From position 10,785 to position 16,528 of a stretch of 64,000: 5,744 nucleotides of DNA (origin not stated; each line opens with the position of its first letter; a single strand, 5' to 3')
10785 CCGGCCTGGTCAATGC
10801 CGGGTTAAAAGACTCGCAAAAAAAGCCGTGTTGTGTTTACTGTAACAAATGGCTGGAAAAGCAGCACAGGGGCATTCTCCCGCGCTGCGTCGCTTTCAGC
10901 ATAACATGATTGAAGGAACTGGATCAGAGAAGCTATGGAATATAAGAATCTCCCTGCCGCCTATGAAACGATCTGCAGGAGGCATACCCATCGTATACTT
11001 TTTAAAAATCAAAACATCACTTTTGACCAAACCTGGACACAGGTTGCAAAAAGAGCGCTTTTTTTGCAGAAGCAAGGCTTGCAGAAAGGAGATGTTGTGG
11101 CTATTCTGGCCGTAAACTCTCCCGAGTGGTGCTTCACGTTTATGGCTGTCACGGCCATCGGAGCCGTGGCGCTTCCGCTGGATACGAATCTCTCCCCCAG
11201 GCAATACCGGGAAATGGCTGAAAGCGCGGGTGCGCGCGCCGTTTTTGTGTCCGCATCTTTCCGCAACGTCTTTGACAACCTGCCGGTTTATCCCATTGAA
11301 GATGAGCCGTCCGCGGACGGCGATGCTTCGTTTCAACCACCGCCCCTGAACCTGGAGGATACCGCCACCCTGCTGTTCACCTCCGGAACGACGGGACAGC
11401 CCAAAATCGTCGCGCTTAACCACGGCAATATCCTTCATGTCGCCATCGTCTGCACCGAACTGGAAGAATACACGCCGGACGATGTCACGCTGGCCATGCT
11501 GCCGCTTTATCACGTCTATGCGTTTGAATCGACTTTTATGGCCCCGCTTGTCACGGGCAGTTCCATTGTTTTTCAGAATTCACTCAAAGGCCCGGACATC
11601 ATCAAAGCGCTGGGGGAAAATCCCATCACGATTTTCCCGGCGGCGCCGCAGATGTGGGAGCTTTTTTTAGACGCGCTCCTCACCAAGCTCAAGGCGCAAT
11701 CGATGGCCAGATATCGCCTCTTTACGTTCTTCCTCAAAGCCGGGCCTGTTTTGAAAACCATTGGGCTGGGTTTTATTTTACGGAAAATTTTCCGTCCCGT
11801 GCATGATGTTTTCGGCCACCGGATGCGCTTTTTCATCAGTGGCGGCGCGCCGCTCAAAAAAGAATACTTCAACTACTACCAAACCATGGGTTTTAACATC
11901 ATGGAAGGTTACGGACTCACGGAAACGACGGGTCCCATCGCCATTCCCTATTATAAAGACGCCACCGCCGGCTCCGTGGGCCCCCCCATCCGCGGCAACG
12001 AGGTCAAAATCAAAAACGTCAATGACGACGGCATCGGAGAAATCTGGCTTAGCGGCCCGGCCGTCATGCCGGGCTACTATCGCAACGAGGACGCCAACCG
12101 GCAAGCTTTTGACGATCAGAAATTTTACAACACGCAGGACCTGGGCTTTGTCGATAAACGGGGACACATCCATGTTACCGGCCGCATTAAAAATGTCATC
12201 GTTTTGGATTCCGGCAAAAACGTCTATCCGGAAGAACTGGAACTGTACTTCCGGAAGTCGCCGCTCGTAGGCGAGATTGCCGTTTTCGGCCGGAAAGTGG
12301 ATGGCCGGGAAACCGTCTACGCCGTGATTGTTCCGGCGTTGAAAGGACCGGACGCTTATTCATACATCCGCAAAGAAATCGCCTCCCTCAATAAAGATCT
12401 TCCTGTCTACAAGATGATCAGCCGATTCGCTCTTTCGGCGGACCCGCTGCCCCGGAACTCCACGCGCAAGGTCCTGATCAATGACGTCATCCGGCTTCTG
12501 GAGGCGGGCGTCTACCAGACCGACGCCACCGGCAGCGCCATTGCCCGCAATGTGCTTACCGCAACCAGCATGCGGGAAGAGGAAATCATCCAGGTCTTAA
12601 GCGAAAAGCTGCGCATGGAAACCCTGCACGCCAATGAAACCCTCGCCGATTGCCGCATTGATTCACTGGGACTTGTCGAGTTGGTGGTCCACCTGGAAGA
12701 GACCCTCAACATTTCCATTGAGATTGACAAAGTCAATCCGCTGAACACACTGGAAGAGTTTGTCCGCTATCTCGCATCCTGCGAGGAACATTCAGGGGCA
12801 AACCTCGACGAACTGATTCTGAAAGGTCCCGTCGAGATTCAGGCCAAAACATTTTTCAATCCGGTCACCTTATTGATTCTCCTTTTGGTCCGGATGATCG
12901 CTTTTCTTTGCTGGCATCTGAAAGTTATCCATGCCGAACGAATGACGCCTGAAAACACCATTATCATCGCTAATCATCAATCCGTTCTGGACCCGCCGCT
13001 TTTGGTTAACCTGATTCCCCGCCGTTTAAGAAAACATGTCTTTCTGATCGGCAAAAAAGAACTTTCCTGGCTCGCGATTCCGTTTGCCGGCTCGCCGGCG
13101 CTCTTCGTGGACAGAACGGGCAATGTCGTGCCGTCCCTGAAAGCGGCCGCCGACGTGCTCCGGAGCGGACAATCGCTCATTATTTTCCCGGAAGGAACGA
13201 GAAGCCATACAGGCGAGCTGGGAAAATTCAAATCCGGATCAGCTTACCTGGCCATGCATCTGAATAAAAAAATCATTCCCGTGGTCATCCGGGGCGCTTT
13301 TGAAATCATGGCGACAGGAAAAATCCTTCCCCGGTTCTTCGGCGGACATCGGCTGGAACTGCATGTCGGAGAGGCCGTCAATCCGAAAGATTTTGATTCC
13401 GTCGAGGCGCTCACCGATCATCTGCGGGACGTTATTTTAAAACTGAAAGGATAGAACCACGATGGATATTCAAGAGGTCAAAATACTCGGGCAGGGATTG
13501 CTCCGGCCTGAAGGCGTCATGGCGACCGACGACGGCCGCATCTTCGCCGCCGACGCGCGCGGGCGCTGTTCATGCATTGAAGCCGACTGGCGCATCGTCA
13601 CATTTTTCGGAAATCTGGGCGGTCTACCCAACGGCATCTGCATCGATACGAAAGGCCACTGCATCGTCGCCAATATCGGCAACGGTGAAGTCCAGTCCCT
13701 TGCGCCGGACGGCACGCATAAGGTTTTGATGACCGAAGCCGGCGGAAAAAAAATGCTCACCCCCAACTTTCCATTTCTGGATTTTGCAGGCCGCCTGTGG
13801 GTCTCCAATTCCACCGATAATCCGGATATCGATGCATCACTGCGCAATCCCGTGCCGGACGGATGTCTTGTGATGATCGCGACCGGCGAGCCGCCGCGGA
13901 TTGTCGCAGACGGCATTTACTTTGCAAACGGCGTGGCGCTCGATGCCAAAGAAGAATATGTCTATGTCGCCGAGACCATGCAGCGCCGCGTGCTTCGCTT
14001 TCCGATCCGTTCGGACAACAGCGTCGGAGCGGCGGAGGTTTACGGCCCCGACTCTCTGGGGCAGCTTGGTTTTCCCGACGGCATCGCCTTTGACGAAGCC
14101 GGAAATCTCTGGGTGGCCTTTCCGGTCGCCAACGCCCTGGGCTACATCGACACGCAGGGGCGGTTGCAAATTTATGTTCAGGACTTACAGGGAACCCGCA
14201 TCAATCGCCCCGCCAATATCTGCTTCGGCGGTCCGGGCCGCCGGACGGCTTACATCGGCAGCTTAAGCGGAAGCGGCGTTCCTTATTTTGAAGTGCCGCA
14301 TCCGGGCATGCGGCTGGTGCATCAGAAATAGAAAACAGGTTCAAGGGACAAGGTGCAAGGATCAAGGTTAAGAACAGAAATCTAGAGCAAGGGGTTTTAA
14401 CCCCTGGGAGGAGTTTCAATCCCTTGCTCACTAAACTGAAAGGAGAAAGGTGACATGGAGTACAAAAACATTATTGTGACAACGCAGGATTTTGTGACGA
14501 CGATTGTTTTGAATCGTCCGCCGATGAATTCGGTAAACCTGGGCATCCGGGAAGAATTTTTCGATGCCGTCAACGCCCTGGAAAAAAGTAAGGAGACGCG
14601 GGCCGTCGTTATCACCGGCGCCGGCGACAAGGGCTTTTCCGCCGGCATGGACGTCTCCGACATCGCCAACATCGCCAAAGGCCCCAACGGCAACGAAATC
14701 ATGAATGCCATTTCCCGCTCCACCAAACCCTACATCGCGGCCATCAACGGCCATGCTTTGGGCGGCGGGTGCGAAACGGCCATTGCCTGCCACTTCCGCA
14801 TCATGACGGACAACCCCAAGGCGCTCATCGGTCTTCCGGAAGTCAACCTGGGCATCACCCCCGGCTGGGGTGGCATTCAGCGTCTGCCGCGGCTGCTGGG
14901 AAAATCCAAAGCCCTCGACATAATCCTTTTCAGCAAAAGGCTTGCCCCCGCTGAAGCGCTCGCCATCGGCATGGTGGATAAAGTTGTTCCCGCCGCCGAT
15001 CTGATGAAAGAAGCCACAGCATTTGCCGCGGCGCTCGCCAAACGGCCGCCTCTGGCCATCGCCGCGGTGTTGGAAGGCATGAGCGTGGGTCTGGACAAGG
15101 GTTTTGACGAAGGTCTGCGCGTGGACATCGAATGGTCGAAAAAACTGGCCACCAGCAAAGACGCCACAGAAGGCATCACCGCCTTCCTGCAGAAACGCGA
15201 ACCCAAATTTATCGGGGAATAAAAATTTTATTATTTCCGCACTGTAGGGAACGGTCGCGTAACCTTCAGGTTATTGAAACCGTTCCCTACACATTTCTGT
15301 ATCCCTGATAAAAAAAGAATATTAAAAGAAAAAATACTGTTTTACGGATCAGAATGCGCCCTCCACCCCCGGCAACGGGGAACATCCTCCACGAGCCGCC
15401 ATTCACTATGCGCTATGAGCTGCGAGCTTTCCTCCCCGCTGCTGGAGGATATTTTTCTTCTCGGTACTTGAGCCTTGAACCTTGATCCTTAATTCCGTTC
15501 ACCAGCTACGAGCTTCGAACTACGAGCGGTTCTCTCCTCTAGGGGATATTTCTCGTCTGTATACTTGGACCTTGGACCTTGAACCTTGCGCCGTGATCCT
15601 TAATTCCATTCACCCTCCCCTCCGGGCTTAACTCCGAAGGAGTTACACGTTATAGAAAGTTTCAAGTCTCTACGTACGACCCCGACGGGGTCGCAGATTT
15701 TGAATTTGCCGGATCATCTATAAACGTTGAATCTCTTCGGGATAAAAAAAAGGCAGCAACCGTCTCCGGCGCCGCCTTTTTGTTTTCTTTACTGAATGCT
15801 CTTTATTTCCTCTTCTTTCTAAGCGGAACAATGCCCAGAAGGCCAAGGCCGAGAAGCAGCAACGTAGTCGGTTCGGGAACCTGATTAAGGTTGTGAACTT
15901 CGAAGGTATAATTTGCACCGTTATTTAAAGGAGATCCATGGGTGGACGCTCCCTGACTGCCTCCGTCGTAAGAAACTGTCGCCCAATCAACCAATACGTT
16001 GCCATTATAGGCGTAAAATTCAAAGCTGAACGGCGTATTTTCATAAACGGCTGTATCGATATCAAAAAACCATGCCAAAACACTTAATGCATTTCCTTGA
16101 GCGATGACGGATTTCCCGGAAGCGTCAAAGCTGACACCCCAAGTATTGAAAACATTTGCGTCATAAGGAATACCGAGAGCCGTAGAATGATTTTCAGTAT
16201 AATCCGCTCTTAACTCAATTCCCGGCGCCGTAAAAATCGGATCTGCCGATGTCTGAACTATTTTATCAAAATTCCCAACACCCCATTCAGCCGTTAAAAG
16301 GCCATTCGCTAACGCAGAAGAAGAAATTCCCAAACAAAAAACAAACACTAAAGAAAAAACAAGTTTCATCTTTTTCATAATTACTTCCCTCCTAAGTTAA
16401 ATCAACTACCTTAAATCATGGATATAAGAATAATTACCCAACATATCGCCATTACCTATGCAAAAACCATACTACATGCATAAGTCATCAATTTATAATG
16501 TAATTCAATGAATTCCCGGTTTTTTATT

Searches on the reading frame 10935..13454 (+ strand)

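Call 51: search_protein_families(library=pfam, proteins=[window:10935-13454:+])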
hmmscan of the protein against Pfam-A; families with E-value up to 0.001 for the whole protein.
window:10935-13454:+ (839 aa): 4 families
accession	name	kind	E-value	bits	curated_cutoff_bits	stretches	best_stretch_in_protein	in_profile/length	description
PF00501.34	AMP-binding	-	3.2e-73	247.2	29.9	1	18-382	9-384/384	AMP-binding enzyme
PF01553.26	Acyltransferase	-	1.5e-22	80.2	23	1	664-785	4-131/132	Acyltransferase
PF00550.31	PP-binding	-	2.7e-09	37.6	20.8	1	550-613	2-67/67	Phosphopantetheine attachment site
PF23562.2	AMP-binding_C_3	-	0.00014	22.7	20.8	1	420-513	2-103/124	AMP-binding enzyme C-terminal domain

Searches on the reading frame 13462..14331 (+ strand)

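Call 51: search_protein_families(library=pfam, proteins=[window:13462-14331:+])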
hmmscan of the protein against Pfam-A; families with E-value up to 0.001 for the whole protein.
window:13462-14331:+ (289 aa): 5 families
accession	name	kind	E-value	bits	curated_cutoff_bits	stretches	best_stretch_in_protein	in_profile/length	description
PF08450.18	SGL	-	2.7e-27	96.4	26.3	1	97-267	84-244/246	SMP-30/Gluconolactonase/LRE-like region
PF01436.27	NHL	-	7.9e-09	35.6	20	0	56-78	4-26/28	NHL repeat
PF03088.22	Str_synth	-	7.2e-06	26.5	25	1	146-182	50-86/89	Strictosidine synthase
PF01731.26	Arylesterase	-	1.6e-05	25.5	21.3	1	146-179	47-80/86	Arylesterase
PF24684.1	Vgb_lyase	-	0.00024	20.4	50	0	203-238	139-174/290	Virginiamycin B lyase family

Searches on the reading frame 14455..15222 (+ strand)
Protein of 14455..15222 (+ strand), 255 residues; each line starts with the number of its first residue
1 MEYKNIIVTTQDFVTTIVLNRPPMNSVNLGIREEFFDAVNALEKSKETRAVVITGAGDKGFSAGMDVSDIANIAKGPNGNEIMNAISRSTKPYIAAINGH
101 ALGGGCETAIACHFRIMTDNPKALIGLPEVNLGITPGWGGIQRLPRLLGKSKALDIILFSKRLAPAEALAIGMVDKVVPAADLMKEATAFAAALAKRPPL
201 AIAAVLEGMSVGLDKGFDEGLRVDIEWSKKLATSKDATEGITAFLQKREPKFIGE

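Call 51: search_protein_families(library=pfam, proteins=[window:14455-15222:+])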
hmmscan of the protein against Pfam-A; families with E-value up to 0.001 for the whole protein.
window:14455-15222:+ (255 aa): 2 families
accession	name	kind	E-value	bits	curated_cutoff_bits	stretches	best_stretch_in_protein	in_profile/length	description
PF00378.25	ECH_1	-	4.3e-58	197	27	1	11-253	3-249/251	Enoyl-CoA hydratase/isomerase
PF16113.10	ECH_2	-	5e-34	118.7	27.2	1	15-184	2-178/335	Enoyl-CoA hydratase/isomerase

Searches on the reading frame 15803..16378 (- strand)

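Call 67: search_protein_families(library=pfam, proteins=[window:15803-16378:-])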
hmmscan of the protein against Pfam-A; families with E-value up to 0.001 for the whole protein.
window:15803-16378:- (191 aa): 1 family
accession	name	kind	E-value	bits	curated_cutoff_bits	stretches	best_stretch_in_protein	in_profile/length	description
PF07589.16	PEP-CTERM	-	1.5e-07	31.6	20.7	1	166-184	1-19/24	PEP-CTERM motif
